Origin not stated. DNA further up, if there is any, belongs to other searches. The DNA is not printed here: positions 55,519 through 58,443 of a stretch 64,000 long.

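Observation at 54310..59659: Anbu proteasome-like peptidase paired with a cyanophycin-synthetase-like ligase and a second ATP-grasp enzyme: a non-canonical Anbu neighbourhood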

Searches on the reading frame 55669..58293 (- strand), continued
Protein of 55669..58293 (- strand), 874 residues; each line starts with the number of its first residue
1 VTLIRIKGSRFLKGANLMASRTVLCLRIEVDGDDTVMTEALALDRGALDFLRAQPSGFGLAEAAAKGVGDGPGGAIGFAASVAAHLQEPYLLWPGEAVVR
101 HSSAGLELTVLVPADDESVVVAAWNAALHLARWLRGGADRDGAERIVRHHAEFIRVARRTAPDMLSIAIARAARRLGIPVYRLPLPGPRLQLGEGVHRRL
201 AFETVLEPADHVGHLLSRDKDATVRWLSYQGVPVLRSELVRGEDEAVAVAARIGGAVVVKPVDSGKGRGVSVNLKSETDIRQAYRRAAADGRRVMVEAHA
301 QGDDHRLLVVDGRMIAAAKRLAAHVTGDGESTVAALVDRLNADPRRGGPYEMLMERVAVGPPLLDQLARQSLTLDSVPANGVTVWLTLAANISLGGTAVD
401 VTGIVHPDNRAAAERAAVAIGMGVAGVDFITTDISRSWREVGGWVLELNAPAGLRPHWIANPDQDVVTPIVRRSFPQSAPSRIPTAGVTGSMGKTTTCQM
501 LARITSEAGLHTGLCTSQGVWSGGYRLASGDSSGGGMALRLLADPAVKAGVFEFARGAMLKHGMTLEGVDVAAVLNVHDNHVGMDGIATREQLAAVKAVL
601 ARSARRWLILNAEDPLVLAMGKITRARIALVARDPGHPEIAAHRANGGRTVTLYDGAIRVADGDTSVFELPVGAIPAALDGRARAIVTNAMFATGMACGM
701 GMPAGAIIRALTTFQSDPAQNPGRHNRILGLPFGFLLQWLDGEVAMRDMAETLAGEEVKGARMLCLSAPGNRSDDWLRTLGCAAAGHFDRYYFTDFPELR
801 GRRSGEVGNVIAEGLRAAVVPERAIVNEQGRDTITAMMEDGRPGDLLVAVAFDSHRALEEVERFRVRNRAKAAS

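Call 32: find_related_loci(query=A1, collection=genome_contigs, flank=10000)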
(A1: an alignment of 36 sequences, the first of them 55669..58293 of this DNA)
Query A1 (874 aa) in genome_contigs; peptide patterns used: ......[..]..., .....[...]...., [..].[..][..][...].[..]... (x = any residue, [..] = any of these).
600 stretches matched a pattern (row limit reached: there are more); 508 encode a relative of the query (tblastn E <= 1e-3); the best 80 are kept; 80 distinct loci.
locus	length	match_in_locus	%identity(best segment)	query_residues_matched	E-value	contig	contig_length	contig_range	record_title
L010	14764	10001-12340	42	94-864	3e-170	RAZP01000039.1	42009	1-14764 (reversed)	MAG: Prosthecochloris sp. isolate A305 contig-39, whole genome shotgun sequence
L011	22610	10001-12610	39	4-862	1e-163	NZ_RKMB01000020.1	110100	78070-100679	Ramlibacter sp. WS9 NODE_20_length_110100_cov_32.6289_ID_3111, whole genome shotgun sequence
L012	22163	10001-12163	41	152-865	4e-148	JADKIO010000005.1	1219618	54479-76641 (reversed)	MAG: Candidatus Geothrix skivensis isolate Skiv_18-Q3-R9-52_MAXAC.067 tig00287018-10-12185690, whole genome shotgun sequ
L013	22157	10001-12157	42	153-865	1e-147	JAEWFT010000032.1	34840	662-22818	MAG: Proteobacteria bacterium isolate OH_PBlB_194 k127_1313370, whole genome shotgun sequence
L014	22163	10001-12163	41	152-865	1e-146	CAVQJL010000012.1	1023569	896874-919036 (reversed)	MAG: uncultured Gammaproteobacteria bacterium isolate MFD09779.bin.2.255 genome assembly, contig: contig_6497, whole gen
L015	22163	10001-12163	41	152-865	2e-146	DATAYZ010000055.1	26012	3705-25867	MAG TPA_asm: Steroidobacteraceae bacterium isolate SMAG_U5692 k141_2823342, whole genome shotgun sequence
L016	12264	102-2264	40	152-865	1e-145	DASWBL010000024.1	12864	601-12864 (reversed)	MAG TPA_asm: Steroidobacteraceae bacterium isolate SMAG_U2681 k141_1514873, whole genome shotgun sequence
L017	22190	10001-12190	40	152-874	2e-144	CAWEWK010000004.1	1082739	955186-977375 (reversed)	MAG: uncultured Gemmatimonadales bacterium isolate MFD09212.bin.1.36 genome assembly, contig: contig_13121, whole genome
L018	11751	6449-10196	40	152-865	9e-145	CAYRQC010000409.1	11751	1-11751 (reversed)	MAG TPA_asm: uncultured Phycisphaerales bacterium isolate binchicken_co203_625 genome assembly, contig: k141_3193495, wh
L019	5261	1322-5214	41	152-871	2e-146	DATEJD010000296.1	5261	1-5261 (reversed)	MAG TPA_asm: Gemmatimonadales bacterium isolate SMAG_U8855 k141_805869, whole genome shotgun sequence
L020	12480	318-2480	41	152-865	3e-144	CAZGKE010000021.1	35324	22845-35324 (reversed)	MAG TPA_asm: uncultured Gammaproteobacteria bacterium isolate SRP072547_co1_403 genome assembly, contig: NODE_1401_lengt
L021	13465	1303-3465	40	152-865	5e-144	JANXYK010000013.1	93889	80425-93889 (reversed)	MAG: Gammaproteobacteria bacterium isolate GL140_3_metabat_371 GL140_3_k141_263025, whole genome shotgun sequence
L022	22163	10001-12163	41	152-865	6e-144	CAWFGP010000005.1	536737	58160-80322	MAG: uncultured Gemmatimonadales bacterium isolate MFD04944.bin.1.216 genome assembly, contig: contig_43507, whole genom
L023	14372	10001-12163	41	152-865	7e-144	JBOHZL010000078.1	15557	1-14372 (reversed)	MAG: Steroidobacteraceae bacterium isolate SD8048_metabat2.bin.8 NODE_369_length_15557_cov_1.566429, whole genome shotgu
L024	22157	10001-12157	40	153-865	5e-144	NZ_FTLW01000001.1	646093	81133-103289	Solilutibacter tolerans strain UM1, whole genome shotgun sequence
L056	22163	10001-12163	40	152-865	5e-140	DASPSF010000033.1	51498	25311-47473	MAG TPA_asm: Steroidobacteraceae bacterium isolate SMAG_U12244 k141_462002, whole genome shotgun sequence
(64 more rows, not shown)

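Call 35: search_protein_families(library=pfam, proteins=[L056:16757-18316:-, L056:15822-16763:-, L056:14980-15789:-, L056:14241-14966:-, L056:12451-14187:+, L009:12638-13582:+], max_evalue=0.001)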
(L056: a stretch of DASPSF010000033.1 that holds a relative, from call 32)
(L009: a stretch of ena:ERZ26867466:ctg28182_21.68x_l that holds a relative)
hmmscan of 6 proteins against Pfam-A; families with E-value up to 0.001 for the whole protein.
L056:16757-18316:- (519 aa): 2 families
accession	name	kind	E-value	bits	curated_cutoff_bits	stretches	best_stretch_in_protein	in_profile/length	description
PF14403.11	CP_ATPgrasp_2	-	6.6e-170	565.5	32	1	104-479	1-374/374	Circularly permuted ATP-grasp type 2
PF04174.18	CP_ATPgrasp_1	-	1.9e-156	520.6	23.1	1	104-435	1-332/332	A circularly permuted ATPgrasp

L056:15822-16763:- (313 aa): 1 family
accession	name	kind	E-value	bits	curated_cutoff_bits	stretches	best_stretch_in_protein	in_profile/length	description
PF04168.17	Alpha-E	-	6.2e-85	285.9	20.8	1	1-307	1-294/294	A predicted alpha-helical domain with a conserved ER motif.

L056:14980-15789:- (269 aa): 2 families
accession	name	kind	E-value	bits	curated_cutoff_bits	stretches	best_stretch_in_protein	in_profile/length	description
PF01841.26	Transglut_core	-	8.6e-23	81.1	23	1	121-217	10-107/108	Transglutaminase-like superfamily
PF08379.15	Bact_transglu_N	-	2e-21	76.9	27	1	3-79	1-80/80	Bacterial transglutaminase-like N-terminal region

L056:14241-14966:- (242 aa): 1 family
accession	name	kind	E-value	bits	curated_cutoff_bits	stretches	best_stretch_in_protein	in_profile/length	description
PF00227.31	Proteasome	-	8.5e-05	22.7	22.4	1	110-186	102-176/189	Proteasome subunit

L056:12451-14187:+ (578 aa): 2 families
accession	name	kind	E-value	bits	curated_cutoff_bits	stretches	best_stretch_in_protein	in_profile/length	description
PF08245.18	Mur_ligase_M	-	2e-13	51.2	24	1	181-319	1-138/200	Mur ligase middle domain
PF02875.26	Mur_ligase_C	-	1.1e-12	49.3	28.4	1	424-551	1-121/127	Mur ligase, glutamate ligase domain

L009:12638-13582:+ (314 aa): 5 families
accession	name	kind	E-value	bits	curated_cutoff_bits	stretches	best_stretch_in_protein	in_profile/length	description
PF07859.19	Abhydrolase_3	-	5.3e-63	213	25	1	83-290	2-209/210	alpha/beta hydrolase fold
PF20434.5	BD-FAE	-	1.4e-22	80.7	26.8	1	69-175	3-112/215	BD-FAE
PF00135.34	COesterase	-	5.5e-15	55.7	27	1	67-177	88-208/515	Carboxylesterase family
PF00326.27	Peptidase_S9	-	2.5e-05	24.3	22.6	1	130-291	45-191/213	Prolyl oligopeptidase family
PF01738.24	DLH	-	0.00052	20.1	21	0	248-293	145-192/217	Dienelactone hydrolase family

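Call 42: find_encoding_contigs(protein=P0087, flank=8000, max_places=1)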
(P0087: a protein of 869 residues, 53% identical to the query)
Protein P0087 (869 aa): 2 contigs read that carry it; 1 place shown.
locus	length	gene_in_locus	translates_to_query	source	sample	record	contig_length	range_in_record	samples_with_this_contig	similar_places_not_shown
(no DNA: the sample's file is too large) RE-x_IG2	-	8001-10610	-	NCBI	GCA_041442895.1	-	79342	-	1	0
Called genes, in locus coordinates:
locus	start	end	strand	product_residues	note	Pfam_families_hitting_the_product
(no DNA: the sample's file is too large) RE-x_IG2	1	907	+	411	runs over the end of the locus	PF00144:Beta-lactamase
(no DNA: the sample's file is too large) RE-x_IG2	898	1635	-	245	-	PF01479:S4, PF00849:PseudoU_synth_2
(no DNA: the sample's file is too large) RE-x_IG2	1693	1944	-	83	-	-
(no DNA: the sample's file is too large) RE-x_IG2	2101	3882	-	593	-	PF19291:TREH_N, PF00723:Glyco_hydro_15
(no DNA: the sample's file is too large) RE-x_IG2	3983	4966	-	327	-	PF13493:DUF4118, PF07536:HWE_HK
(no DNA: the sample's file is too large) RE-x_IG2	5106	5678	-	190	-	PF13759:2OG-FeII_Oxy_5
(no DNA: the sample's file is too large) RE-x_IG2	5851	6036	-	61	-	-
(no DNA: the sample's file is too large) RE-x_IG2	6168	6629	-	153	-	PF00903:Glyoxalase, PF13669:Glyoxalase_4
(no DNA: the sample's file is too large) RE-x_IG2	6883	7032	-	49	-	-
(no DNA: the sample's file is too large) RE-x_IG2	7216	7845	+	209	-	PF13669:Glyoxalase_4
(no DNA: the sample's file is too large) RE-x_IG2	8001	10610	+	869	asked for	PF08443:RimK (faint), PF13549:ATP-grasp_5 (faint), PF08245:Mur_ligase_M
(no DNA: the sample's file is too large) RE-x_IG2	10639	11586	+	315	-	PF00135:COesterase, PF20434:BD-FAE, PF07859:Abhydrolase_3, PF00326:Peptidase_S9 (weak)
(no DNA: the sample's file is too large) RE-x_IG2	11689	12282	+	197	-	PF01243:PNPOx_N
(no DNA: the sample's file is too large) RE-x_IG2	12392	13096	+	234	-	PF13505:OMP_b-brl, PF03797:Autotransporter (weak), PF01389:OmpA_membrane (weak)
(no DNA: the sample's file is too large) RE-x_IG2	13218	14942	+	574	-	PF22807:TrAA12, PF23500:DUF7133 (faint), PF07995:GSDH (faint), PF00034:Cytochrom_C, PF13442:Cytochrome_CBB3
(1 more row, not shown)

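Call 43: find_encoding_contigs(protein=P0090, flank=8000, max_places=1)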
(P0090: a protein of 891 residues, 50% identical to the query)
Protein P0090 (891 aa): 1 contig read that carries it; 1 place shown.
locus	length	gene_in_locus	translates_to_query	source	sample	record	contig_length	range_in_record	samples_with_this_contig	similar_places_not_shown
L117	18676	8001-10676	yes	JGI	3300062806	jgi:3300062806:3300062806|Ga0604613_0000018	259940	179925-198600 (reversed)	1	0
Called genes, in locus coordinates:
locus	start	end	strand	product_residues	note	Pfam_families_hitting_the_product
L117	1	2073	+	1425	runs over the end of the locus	PF04997:RNA_pol_Rpb1_1, PF00623:RNA_pol_Rpb1_2, PF04983:RNA_pol_Rpb1_3, PF05000:RNA_pol_Rpb1_4, PF04998:RNA_pol_Rpb1_5, PF01551:Peptidase_M23 (faint), PF01333:Apocytochr_F_C (faint)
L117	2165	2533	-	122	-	-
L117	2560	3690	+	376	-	PF00144:Beta-lactamase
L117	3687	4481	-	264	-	PF02567:PhzC-PhzF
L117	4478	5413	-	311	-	PF01545:Cation_efflux, PF16916:ZT_dimer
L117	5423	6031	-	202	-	PF12766:Pyridox_oxase_2 (weak), PF01243:PNPOx_N, PF10590:PNP_phzG_C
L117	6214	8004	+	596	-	-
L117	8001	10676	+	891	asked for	PF02786:CPSase_L_D2, PF08443:RimK (weak), PF13549:ATP-grasp_5 (faint), PF02222:ATP-grasp (weak), PF02955:GSH-S_ATP (weak), PF07478:Dala_Dala_lig_C, PF08245:Mur_ligase_M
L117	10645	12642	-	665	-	PF02222:ATP-grasp (faint), PF02786:CPSase_L_D2, PF13549:ATP-grasp_5, PF07478:Dala_Dala_lig_C, PF08443:RimK (weak)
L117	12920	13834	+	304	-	PF00226:DnaJ, PF01556:DnaJ_C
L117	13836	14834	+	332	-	PF03631:Virul_fac_BrkB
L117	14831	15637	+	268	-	PF00106:adh_short, PF13561:adh_short_C2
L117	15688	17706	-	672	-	PF19077:Big_13, PF16640:Big_3_5 (faint), PF17936:Big_6, PF19077:Big_13, PF09136:Glucodextran_B (weak), PF17936:Big_6, PF19077:Big_13, PF17936:Big_6 (weak), +4 more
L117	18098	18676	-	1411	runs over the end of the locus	-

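Call 44: find_encoding_contigs(protein=P0097, flank=8000, max_places=1)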
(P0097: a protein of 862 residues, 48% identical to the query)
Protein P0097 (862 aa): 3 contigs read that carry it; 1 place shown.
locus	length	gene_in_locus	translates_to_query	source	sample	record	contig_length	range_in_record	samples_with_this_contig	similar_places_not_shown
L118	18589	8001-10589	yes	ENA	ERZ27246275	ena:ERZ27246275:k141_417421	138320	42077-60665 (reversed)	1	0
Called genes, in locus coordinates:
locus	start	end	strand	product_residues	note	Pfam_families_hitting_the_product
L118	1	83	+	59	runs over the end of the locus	-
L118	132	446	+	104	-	PF01503:PRA-PH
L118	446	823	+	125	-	PF11969:DcpS_C, PF01230:HIT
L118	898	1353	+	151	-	PF13279:4HBT_2, PF03061:4HBT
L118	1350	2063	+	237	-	PF01618:MotA_ExbB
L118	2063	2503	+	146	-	PF02472:ExbD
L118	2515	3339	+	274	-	-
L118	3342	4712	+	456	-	PF04052:TolB_N, PF26550:Tricorn_2nd, PF26549:Tricorn_N, PF07676:PD40 (weak), PF26549:Tricorn_N, PF26550:Tricorn_2nd, PF07676:PD40, PF26549:Tricorn_N (weak), +1 more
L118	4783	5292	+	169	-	PF00691:OmpA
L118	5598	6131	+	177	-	PF00226:DnaJ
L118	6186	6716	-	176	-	PF13577:SnoaL_4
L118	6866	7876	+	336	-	PF03060:NMO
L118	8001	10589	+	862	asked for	PF02955:GSH-S_ATP (faint), PF07478:Dala_Dala_lig_C (faint), PF08443:RimK (faint), PF08245:Mur_ligase_M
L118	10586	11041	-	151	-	PF00293:NUDIX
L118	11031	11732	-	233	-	PF00561:Abhydrolase_1, PF12697:Abhydrolase_6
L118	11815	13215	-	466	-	PF01571:GCV_T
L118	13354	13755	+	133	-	PF00903:Glyoxalase (weak), PF13669:Glyoxalase_4 (weak)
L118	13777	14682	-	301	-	PF02668:TauD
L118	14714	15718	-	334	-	PF08240:ADH_N, PF16912:Glu_dehyd_C (weak), PF00107:ADH_zinc_N, PF13602:ADH_zinc_N_2 (weak)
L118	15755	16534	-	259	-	PF00106:adh_short, PF08659:KR, PF23441:SDR (weak), PF13561:adh_short_C2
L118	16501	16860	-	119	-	-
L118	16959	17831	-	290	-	PF04909:Amidohydro_2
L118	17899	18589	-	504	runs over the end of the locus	PF00171:Aldedh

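Call 60: find_encoding_contigs(protein=P0082, flank=10000, max_places=3)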
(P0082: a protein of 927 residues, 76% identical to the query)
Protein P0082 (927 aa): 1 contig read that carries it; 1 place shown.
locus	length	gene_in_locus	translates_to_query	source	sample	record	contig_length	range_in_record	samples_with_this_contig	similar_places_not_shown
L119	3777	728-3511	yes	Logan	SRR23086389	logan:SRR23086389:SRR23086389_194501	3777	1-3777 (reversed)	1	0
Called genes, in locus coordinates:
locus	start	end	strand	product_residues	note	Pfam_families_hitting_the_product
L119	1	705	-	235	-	?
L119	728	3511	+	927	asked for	PF08443:RimK (faint), PF08245:Mur_ligase_M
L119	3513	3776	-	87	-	?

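Call 69: search_protein_families(library=pfam, proteins=[L010:12410-13312:+, L010:13333-13902:+, L010:7997-9364:-, L011:12703-13221:-, L011:14110-14631:-, L011:6429-8810:-, L118:11031-11732:-], max_evalue=0.001)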
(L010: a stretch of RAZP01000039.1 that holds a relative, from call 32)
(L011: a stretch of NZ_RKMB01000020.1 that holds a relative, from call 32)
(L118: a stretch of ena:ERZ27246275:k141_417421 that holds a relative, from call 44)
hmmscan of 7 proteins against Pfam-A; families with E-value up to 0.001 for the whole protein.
L010:12410-13312:+ (300 aa): 1 family
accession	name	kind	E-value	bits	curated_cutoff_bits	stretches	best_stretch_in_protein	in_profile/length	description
PF00793.26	DAHP_synth_1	-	2.5e-61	207.4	25.5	1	35-288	15-265/270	DAHP synthetase I family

L010:13333-13902:+ (189 aa): 1 family
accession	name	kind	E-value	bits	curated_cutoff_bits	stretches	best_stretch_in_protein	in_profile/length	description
PF00702.32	Hydrolase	-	1.3e-05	26.2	26.4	1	62-137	106-190/191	haloacid dehalogenase-like hydrolase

L010:7997-9364:- (455 aa): 7 families
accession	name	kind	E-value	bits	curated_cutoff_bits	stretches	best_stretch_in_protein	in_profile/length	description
PF07724.20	AAA_2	-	3.1e-71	239.2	27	1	184-355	1-166/166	AAA domain (Cdc48 subfamily)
PF10431.15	ClpB_D2-small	-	3.7e-26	91.4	21.9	1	361-441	1-81/81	C-terminal, D2-small domain, of ClpB protein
PF07728.20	AAA_5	-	1.9e-15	57.6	22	1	189-310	2-125/139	AAA domain (dynein-related subfamily)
PF00004.35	AAA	-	1.1e-09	39.3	21.2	1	190-316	2-117/131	ATPase family associated with various cellular activities (AAA)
PF00158.32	Sigma54_activat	-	6.9e-07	29.5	20.2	1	187-306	23-141/168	Sigma-54 interaction domain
PF13401.12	AAA_22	-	3.5e-06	27.8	27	1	188-284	7-110/130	AAA domain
PF13191.12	AAA_16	-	0.00021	22.2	32.6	1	157-266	1-101/167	AAA ATPase domain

L011:12703-13221:- (172 aa): 1 family
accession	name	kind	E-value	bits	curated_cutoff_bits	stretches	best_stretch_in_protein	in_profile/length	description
PF01850.27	PIN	-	2.5e-13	51.1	23.6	1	32-161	3-117/120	PIN domain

L011:14110-14631:- (173 aa): 4 families
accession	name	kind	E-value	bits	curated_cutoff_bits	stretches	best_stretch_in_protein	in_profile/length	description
PF00583.31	Acetyltransf_1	-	2e-06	28.5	20.7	1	89-150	57-116/116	Acetyltransferase (GNAT) family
PF13673.13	Acetyltransf_10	-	2.7e-06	27.8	23.6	1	94-155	54-112/128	Acetyltransferase (GNAT) domain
PF13508.13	Acetyltransf_7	-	7.3e-06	26.7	27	1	93-150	31-82/84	Acetyltransferase (GNAT) domain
PF08445.16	FR47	-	0.00052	20.4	22.1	1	88-150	18-77/86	FR47-like protein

L011:6429-8810:- (793 aa): 7 families
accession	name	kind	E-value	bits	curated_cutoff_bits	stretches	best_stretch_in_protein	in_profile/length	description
PF13328.12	HD_4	-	7.5e-49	165.9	27.2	1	91-240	1-155/156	HD domain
PF04607.23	RelA_SpoT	-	3.3e-38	130.9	27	1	300-410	1-112/113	Region found in RelA / SpoT proteins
PF02824.27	TGS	-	2.7e-21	75.8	22.2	1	453-512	1-60/60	TGS domain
PF13291.12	ACT_4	-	2.4e-15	57.4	27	1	710-786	4-80/80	ACT domain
PF19296.4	RelA_AH_RIS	-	1.1e-09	39.1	23.8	1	526-681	4-169/185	RelA/SpoT, AH and RIS domains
PF01966.28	HD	-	1.4e-08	35.4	22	1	110-209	1-116/116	HD domain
PF01842.31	ACT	-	4.5e-06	26.8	27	1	715-777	3-63/66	ACT domain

L118:11031-11732:- (233 aa): 4 families
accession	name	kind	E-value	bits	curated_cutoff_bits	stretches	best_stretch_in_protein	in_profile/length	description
PF12697.13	Abhydrolase_6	-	3.9e-17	64.1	26.3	1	5-220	2-217/217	Alpha/beta hydrolase family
PF00561.26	Abhydrolase_1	-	1.2e-08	35.3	25.8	1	5-102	4-102/245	alpha/beta hydrolase fold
PF00975.26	Thioesterase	-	7.5e-05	23.5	26.4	1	6-103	5-103/226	Thioesterase domain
PF12146.15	Hydrolase_4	-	0.00012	21.9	27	1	5-98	8-105/239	Serine aminopeptidase, S33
